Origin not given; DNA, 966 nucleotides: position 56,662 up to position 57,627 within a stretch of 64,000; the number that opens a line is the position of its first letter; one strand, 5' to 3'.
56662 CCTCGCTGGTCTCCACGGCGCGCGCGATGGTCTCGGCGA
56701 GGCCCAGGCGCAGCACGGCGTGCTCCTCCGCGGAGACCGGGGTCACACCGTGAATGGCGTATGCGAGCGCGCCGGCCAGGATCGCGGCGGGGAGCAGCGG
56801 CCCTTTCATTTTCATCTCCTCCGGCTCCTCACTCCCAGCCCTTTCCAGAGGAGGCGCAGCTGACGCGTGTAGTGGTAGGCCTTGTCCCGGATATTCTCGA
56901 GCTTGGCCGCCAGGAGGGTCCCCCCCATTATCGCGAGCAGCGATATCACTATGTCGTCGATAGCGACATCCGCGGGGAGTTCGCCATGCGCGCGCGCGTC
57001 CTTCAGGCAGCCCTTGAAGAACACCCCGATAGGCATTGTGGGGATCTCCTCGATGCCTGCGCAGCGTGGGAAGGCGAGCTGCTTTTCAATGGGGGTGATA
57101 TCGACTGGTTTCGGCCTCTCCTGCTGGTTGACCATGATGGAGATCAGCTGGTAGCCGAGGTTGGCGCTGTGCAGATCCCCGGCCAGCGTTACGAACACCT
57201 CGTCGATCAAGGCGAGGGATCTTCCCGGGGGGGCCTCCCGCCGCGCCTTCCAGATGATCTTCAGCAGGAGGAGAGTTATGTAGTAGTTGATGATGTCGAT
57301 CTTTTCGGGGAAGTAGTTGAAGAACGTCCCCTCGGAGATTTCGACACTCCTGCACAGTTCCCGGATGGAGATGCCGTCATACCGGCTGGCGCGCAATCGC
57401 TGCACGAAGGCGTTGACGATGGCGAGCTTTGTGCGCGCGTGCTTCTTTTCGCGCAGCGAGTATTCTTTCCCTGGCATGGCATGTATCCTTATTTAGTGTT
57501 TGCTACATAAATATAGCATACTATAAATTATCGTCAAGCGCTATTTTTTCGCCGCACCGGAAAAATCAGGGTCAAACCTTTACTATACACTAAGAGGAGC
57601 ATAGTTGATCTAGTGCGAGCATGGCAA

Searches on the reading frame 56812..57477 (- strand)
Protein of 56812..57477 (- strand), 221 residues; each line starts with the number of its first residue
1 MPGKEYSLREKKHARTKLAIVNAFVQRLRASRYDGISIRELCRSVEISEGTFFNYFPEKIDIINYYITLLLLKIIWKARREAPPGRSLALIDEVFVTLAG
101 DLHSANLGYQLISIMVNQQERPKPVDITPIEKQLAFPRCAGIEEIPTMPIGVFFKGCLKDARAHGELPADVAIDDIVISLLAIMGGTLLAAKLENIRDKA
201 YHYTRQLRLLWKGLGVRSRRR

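Call 6: search_protein_families(library=pfam, proteins=[window:56812-57477:-], max_evalue=0.01)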
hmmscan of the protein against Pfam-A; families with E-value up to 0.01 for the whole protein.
window:56812-57477:- (221 aa): 2 families
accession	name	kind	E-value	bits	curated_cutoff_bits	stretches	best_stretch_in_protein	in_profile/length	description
PF16925.10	TetR_C_13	-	0.0003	21.6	27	1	154-205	56-107/109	Tetracyclin repressor-like, C-terminal domain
PF00440.29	TetR_N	-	0.00072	19.7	24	1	33-63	14-44/47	Bacterial regulatory proteins, tetR family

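Call 10: find_encoding_contigs(protein=window:56812-57477:-, flank=10000, max_places=10)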
Protein window:56812-57477:- (221 aa): 9 contigs read that carry it; 7 places shown.
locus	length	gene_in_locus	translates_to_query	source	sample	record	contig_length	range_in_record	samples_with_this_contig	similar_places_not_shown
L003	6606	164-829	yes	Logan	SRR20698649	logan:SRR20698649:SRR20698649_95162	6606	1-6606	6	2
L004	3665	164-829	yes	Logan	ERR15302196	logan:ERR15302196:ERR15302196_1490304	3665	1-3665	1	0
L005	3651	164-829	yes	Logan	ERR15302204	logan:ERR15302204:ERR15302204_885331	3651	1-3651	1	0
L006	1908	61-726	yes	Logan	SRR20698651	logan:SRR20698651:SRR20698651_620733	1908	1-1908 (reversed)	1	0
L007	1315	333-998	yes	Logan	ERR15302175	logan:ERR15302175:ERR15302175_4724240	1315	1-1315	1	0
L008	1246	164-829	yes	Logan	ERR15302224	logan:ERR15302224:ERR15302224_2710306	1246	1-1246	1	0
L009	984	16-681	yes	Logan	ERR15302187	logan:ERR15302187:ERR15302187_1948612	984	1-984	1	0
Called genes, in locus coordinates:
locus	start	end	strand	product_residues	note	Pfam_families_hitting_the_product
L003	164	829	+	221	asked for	-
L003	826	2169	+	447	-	PF02321:OEP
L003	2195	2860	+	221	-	-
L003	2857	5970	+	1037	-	PF00873:ACR_tran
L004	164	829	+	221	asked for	-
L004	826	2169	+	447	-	PF02321:OEP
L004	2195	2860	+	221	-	-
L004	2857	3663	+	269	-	?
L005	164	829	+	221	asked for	-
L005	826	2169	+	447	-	PF02321:OEP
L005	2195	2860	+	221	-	-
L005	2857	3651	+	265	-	?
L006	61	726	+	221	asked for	-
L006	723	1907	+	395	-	?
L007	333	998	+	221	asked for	-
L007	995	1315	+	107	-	?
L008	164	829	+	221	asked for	-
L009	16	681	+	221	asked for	-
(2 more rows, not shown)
